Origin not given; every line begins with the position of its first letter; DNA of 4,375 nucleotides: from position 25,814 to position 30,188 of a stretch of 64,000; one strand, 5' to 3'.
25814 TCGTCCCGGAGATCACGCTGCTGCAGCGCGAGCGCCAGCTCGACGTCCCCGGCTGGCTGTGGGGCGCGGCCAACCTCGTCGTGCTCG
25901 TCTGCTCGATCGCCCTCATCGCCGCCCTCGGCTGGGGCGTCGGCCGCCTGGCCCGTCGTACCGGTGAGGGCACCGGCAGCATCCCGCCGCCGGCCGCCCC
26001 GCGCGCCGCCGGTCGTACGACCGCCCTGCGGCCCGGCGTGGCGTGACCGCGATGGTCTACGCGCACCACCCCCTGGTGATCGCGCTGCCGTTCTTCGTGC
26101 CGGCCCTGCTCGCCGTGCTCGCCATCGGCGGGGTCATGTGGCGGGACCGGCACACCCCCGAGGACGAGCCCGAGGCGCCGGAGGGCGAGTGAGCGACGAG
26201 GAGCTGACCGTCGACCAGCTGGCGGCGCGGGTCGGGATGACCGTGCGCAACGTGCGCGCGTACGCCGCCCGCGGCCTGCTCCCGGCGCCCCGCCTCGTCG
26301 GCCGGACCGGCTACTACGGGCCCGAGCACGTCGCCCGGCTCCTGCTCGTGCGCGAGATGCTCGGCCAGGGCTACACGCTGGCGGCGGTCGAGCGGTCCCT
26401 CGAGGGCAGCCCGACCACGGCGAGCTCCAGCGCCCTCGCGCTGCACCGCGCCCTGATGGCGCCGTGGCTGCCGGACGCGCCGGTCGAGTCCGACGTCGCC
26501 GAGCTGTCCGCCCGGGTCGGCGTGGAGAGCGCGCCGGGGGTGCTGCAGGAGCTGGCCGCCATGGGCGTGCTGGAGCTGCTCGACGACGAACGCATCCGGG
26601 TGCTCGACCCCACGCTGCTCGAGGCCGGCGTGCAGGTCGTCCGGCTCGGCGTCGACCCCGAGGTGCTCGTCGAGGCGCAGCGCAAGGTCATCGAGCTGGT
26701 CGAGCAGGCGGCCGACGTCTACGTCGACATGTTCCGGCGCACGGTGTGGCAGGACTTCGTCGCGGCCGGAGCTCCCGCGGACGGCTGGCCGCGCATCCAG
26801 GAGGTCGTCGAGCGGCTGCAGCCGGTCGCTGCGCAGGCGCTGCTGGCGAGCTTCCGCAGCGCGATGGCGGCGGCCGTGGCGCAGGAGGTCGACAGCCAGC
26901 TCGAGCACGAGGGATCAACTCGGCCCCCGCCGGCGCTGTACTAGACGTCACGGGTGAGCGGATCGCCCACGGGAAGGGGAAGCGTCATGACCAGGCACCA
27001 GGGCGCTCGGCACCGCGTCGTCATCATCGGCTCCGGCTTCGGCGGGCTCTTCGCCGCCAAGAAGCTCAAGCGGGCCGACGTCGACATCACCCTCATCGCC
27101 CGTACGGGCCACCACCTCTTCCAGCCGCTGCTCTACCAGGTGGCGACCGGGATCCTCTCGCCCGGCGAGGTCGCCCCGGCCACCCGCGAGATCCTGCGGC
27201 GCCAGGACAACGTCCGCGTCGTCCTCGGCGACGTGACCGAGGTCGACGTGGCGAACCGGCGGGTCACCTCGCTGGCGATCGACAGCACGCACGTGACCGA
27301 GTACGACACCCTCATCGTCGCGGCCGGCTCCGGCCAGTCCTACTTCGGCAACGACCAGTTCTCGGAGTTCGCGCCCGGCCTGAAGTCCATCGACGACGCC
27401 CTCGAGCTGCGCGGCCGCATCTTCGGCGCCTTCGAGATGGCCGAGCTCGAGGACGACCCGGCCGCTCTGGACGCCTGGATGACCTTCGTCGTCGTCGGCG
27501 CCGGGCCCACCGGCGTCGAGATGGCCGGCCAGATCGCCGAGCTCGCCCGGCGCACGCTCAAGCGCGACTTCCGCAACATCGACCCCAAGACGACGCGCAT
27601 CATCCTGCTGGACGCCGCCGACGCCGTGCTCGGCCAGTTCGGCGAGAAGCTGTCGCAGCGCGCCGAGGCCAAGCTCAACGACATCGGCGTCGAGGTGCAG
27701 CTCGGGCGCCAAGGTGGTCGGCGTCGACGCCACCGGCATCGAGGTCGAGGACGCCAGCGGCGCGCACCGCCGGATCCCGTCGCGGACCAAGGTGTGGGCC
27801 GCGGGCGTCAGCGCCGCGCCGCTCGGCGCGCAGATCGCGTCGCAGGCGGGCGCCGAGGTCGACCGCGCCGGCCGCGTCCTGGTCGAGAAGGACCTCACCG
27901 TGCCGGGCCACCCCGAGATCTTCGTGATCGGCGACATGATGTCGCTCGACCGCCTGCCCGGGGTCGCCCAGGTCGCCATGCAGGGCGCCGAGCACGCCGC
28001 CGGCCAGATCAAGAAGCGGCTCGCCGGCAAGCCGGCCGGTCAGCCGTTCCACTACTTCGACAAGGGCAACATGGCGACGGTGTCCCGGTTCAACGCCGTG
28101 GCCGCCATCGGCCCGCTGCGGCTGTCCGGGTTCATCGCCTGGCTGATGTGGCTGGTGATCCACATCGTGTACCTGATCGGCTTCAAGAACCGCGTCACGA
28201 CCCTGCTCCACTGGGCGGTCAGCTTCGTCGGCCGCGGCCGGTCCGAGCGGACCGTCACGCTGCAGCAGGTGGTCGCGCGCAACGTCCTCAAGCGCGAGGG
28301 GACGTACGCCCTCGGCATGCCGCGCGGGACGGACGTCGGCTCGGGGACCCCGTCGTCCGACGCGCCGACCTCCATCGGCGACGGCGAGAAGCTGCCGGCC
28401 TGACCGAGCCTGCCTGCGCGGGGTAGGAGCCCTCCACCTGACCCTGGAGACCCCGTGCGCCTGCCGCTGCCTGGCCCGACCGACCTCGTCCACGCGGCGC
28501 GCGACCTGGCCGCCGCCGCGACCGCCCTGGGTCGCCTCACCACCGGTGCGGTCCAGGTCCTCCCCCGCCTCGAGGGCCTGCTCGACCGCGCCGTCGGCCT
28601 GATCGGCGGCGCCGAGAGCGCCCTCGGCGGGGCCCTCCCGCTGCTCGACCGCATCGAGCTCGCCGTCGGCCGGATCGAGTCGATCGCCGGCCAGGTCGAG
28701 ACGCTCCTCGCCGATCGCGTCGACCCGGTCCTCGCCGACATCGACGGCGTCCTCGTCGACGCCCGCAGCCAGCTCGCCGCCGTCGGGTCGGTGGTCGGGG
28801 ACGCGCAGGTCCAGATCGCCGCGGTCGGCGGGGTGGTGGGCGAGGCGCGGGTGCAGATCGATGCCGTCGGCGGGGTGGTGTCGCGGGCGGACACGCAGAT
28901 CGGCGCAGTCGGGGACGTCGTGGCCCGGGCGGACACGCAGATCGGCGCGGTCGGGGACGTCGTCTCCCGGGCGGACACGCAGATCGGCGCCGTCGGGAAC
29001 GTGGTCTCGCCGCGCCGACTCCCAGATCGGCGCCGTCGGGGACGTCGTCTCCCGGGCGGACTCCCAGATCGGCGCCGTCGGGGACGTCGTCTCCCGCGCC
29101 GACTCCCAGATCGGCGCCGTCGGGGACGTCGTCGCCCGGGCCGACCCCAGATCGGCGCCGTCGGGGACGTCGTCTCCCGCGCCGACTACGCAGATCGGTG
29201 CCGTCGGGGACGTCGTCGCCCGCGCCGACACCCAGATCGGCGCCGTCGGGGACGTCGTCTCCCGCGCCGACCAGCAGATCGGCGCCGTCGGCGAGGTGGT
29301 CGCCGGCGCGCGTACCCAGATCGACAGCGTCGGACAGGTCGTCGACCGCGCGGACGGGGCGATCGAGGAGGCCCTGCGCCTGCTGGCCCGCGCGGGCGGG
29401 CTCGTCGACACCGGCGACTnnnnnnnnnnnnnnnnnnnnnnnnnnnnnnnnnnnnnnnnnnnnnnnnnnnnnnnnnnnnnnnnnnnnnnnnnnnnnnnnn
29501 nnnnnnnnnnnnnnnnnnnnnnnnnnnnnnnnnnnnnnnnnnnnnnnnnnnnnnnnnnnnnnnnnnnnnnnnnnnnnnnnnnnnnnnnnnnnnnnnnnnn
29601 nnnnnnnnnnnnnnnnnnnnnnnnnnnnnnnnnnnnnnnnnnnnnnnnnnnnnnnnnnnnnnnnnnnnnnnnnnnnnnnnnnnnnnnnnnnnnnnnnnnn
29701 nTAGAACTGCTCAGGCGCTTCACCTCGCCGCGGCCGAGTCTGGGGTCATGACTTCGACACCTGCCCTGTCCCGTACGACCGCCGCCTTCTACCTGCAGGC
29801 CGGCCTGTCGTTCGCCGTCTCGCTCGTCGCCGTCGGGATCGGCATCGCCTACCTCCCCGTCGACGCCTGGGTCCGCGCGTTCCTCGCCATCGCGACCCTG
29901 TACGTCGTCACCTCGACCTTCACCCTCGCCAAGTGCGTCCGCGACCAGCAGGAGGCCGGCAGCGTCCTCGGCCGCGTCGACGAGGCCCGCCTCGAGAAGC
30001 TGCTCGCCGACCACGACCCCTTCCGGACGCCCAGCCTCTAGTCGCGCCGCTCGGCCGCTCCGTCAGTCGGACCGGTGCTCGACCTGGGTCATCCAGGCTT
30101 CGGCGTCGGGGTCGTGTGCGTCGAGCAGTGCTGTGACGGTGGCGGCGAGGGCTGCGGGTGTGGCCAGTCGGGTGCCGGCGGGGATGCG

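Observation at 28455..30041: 42-bp x14 tandem array encoding a protein that is 14-residue periodic from end to end, next to a YiaA/B-type membrane protein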

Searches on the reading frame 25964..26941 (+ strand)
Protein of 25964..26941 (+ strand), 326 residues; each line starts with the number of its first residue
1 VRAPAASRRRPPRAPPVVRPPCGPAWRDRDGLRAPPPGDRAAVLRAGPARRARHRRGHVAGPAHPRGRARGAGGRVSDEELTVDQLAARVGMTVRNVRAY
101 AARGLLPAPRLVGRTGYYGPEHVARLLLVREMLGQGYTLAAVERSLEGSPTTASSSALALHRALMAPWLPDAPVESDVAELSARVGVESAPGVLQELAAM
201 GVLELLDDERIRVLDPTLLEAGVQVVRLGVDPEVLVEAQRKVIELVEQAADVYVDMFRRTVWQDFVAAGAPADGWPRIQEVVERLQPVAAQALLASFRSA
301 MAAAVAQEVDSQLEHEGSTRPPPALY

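Call 16: search_protein_families(library=pfam, proteins=[window:25964-26941:+], max_evalue=0.001)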
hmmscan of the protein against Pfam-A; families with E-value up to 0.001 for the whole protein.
window:25964-26941:+ (326 aa): 2 families
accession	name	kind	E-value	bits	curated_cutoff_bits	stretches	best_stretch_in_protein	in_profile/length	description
PF13411.12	MerR_1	-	4.3e-17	62.4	21.6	1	82-147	2-67/69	MerR HTH family regulatory protein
PF00376.29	MerR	-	1.4e-05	25.2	28.2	1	82-118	1-38/38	MerR family regulatory protein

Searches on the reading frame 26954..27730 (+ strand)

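Call 16: search_protein_families(library=pfam, proteins=[window:26954-27730:+], max_evalue=0.001)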
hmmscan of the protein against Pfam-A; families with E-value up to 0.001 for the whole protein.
window:26954-27730:+ (259 aa): 8 families
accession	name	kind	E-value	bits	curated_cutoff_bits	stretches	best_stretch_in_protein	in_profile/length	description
PF07992.20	Pyr_redox_2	-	3e-32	112.7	26.1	1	21-253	2-205/291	Pyridine nucleotide-disulphide oxidoreductase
PF00070.33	Pyr_redox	-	3.6e-10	40.7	22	1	178-252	2-61/82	Pyridine nucleotide-disulphide oxidoreductase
PF01134.28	GIDA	-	1.3e-09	38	22.1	0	75-138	99-165/391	Glucose inhibited division protein A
PF01266.30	DAO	-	3.3e-06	27.3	27.9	0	21-51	1-31/353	FAD dependent oxidoreductase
PF13450.12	NAD_binding_8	-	8.5e-06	26.4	21.9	1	24-48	1-25/68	NAD(P)-binding Rossmann-like domain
PF03486.20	HI0933_like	-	3e-05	24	50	0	21-50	2-31/244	HI0933-like protein Rossmann domain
PF13738.12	Pyr_redox_3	-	0.00036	20.3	30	0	15-126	160-267/305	Pyridine nucleotide-disulphide oxidoreductase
PF01494.25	FAD_binding_3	-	0.00072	19.3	22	0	21-52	3-34/349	FAD binding domain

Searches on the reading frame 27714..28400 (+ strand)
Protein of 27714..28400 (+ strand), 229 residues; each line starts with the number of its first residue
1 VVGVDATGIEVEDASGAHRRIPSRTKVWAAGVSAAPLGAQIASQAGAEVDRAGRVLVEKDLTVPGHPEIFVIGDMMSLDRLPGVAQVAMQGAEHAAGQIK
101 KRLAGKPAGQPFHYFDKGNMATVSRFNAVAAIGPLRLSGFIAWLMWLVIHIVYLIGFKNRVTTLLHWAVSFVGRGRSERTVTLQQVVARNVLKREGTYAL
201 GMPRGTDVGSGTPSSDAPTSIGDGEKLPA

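Call 16: search_protein_families(library=pfam, proteins=[window:27714-28400:+], max_evalue=0.001)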
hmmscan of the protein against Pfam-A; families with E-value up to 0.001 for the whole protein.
window:27714-28400:+ (229 aa): 1 family
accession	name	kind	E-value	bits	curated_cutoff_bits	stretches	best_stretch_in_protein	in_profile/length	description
PF22366.1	NDH2_C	-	0.00038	21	27.7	1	117-173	2-60/62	NDH2 C-terminal domain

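Call 17: find_related_loci(query=window:27714-28400:+, collection=genome_contigs, flank=6000)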
Query window:27714-28400:+ (229 aa) in genome_contigs; peptide patterns used: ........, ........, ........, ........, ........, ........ (x = any residue, [..] = any of these).
599 stretches matched a pattern (row limit reached: there are more); 477 encode a relative of the query (tblastn E <= 1e-3); the best 80 are kept; 80 distinct loci.
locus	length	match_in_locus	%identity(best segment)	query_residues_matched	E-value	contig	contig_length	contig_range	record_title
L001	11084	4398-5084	84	1-229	9e-131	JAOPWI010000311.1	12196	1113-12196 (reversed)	MAG: Frankiales bacterium isolate RYN_170 scaffold_2029553, whole genome shotgun sequence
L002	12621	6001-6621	69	1-206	2e-94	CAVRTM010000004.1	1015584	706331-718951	MAG: uncultured Actinomycetota bacterium isolate MFD08669.bin.2.26 genome assembly, contig: contig_1488, whole genome sh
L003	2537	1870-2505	70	1-210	2e-96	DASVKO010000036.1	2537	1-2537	MAG TPA_asm: Dermatophilaceae bacterium isolate SMAG_U3048 k141_745275, whole genome shotgun sequence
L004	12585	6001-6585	70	1-194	9e-93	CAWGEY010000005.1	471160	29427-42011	MAG: uncultured Actinomycetota bacterium isolate MFD01916.bin.2.61 genome assembly, contig: contig_3221, whole genome sh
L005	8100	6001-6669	61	1-224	6e-93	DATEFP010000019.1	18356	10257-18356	MAG TPA_asm: Propionibacteriaceae bacterium isolate SMAG_U8762 k141_1221046, whole genome shotgun sequence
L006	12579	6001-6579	71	1-194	5e-93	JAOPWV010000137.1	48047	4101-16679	MAG: Frankiales bacterium isolate RYN_183 scaffold_1267081, whole genome shotgun sequence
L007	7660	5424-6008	71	1-194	7e-93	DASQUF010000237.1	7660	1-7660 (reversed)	MAG TPA_asm: Propionibacteriaceae bacterium isolate SMAG_U10954 k141_1853053, whole genome shotgun sequence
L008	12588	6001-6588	70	1-196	2e-92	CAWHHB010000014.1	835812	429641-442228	MAG: uncultured Actinomycetota bacterium isolate MFD00392.bin.2.330 genome assembly, contig: contig_5688, whole genome s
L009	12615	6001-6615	67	1-204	3e-92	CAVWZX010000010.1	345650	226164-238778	MAG: uncultured Actinomycetota bacterium isolate MFD04212.bin.2.225 genome assembly, contig: contig_4995, whole genome s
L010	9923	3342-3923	70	1-194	7e-92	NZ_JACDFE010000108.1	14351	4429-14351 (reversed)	MAG: Sporichthya sp. isolate MGR_bin378 SD2905_NODE_638_length_14351_cov_2.696780, whole genome shotgun sequence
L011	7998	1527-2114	69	1-196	5e-92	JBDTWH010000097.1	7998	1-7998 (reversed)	MAG: Actinomycetota bacterium isolate cluster3_bin.87 NODE_44450_length_7998_cov_62.166688, whole genome shotgun sequenc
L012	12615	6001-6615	68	1-204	8e-92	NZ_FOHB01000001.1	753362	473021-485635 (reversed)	Pedococcus cremeus strain CGMCC 1.6963, whole genome shotgun sequence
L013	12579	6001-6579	70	1-193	1e-91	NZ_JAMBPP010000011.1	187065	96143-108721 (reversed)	Actinotalea sp. K2 NODE_11_length_187065_cov_177.359724, whole genome shotgun sequence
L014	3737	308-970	62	1-223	6e-92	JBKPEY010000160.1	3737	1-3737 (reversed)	MAG: Actinomycetota bacterium isolate HAY_GS_MAG_00002 HAY_GS_000000089009, whole genome shotgun sequence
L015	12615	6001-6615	66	1-204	9e-91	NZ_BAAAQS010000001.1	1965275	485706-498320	Pedococcus bigeumensis strain JCM 16023 sequence1, whole genome shotgun sequence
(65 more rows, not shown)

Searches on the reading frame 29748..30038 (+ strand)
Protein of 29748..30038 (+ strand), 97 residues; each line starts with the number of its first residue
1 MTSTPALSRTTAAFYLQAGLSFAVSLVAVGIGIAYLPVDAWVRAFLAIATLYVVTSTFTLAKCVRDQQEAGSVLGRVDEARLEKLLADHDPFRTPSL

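Call 7: search_protein_families(library=pfam, proteins=[window:29748-30038:+], max_evalue=1)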
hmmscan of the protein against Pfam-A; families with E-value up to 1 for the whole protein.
seq(97 aa): 4 families
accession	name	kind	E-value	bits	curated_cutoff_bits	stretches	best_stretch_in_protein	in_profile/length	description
PF05360.19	YiaAB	-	1.1e-19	70.8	26.6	1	14-66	1-53/53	yiaA/B two helix domain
PF08611.15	DUF1774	-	0.012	16.4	23.5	1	14-69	21-80/95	Fungal protein of unknown function (DUF1774)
PF07254.17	Cpta_toxin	-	0.059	13.9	27.3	1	22-75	14-66/133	Membrane-bound toxin component of toxin-antitoxin system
PF02659.21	Mntp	-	0.1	12.8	24.4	1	17-66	78-130/152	Putative manganese efflux pump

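Call 8: search_protein_families(library=ncbifam, proteins=[window:29748-30038:+], max_evalue=1)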
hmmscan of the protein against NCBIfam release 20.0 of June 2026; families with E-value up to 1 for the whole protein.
seq(97 aa): 6 families
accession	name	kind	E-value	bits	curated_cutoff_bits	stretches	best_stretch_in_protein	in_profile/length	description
NF038142.1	exosort_XrtW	exception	0.015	13.6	425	1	18-54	178-214/494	exosortase W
NF008482.1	PRK11383.1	exception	0.028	14.7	150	1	11-70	2-61/123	inner membrane protein YiaA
NF008546.0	PRK11469.1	equivalog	0.037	13.7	214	1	11-61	102-153/188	manganese efflux pump MntP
TIGR00947.1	2A73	equivalog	0.05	12.6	366.4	1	2-61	31-91/425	IctB family putative bicarbonate transporter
NF049853.1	WD_0736_fam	equivalog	0.14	12.7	80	1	20-74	10-63/100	WD_0736 family protein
NF049907.1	IncMemIncM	equivalog_domain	0.16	10.7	1000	1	6-73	232-300/562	inclusion membrane protein IncM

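Call 84: search_protein_families(library=padloc, proteins=[window:29748-30038:+], max_evalue=0.01)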
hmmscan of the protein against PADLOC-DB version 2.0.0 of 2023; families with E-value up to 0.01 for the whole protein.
seq(97 aa): 0 families

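Call 85: search_protein_families(library=phrogs, proteins=[window:29748-30038:+], max_evalue=0.01)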
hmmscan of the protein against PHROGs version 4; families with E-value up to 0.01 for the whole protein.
seq(97 aa): 0 families
